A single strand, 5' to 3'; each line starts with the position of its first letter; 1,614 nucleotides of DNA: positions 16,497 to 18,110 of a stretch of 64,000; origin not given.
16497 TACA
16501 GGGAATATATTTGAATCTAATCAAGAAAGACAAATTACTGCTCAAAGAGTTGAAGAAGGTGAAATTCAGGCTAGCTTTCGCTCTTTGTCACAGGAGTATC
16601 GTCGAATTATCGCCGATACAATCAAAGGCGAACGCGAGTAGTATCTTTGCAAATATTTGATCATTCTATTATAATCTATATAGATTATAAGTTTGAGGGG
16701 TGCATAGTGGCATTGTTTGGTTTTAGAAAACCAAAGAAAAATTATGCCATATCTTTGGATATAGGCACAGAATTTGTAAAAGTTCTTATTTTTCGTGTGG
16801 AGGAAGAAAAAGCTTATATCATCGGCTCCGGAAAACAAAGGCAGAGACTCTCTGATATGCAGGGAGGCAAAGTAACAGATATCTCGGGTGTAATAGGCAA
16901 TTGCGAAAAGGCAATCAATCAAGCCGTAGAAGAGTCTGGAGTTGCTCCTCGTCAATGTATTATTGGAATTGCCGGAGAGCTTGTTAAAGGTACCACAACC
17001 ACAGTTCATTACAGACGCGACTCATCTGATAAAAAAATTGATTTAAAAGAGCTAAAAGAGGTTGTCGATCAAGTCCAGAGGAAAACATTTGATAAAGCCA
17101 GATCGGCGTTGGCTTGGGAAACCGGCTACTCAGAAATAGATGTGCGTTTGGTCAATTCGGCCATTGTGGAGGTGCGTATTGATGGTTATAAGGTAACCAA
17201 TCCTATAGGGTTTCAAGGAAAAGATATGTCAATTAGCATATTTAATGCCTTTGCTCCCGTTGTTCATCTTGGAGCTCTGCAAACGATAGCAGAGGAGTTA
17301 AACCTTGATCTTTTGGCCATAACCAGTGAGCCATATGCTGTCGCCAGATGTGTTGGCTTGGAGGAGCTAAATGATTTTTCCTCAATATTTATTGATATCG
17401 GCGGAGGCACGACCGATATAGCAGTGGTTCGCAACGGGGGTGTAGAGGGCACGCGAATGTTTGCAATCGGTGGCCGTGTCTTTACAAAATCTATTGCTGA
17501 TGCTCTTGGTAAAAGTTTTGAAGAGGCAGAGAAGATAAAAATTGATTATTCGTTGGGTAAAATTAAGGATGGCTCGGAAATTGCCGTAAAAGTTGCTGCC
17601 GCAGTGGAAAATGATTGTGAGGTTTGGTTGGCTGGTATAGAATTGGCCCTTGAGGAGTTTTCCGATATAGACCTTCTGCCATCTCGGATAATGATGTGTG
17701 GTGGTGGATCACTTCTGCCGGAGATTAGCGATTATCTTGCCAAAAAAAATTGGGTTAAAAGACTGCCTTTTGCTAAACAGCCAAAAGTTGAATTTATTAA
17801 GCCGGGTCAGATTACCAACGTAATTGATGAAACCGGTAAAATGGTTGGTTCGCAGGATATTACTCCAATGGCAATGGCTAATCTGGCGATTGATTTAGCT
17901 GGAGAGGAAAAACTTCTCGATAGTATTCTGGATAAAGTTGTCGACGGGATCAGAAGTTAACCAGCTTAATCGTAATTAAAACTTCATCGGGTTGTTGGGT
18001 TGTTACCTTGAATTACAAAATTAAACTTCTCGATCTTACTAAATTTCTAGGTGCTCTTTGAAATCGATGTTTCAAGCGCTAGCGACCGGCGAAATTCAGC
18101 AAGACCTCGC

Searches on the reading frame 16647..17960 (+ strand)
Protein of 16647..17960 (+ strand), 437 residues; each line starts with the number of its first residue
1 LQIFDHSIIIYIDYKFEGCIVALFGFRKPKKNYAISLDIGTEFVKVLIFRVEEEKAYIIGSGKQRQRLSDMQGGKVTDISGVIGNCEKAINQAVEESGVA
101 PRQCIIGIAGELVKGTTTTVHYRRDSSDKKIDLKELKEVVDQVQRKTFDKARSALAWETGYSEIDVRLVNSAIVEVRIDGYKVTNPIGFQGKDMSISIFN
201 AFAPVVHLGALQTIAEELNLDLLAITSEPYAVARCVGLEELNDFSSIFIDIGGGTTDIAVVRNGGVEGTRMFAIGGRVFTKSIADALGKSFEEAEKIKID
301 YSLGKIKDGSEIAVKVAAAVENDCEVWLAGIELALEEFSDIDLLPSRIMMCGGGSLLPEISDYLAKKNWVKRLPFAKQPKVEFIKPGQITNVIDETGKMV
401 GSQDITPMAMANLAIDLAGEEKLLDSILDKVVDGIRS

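Call 67: search_protein_families(library=pfam, proteins=[window:16647-17960:+], max_evalue=0.001)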
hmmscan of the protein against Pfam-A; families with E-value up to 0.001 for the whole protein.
window:16647-17960:+ (437 aa): 6 families
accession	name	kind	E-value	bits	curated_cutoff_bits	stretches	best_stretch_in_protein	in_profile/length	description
PF14450.12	FtsA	-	6.6e-17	62.5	31.8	1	248-367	2-102/127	Cell division protein FtsA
PF06723.19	MreB_Mbl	-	5.3e-11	42.4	27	1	209-295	110-202/327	MreB/Mbl protein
PF11104.14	PilM_2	-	2.1e-08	33.9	27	1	247-367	183-297/340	Type IV pilus assembly protein PilM;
PF06277.17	EutA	-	1.1e-05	25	27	1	248-283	147-182/475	Ethanolamine utilisation protein EutA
PF00012.26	HSP70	-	6.4e-05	21.8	20.6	1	220-302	161-249/599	Hsp70 protein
PF01968.24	Hydantoinase_A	-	6.7e-05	22.7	22.9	1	209-270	42-105/291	Hydantoinase/oxoprolinase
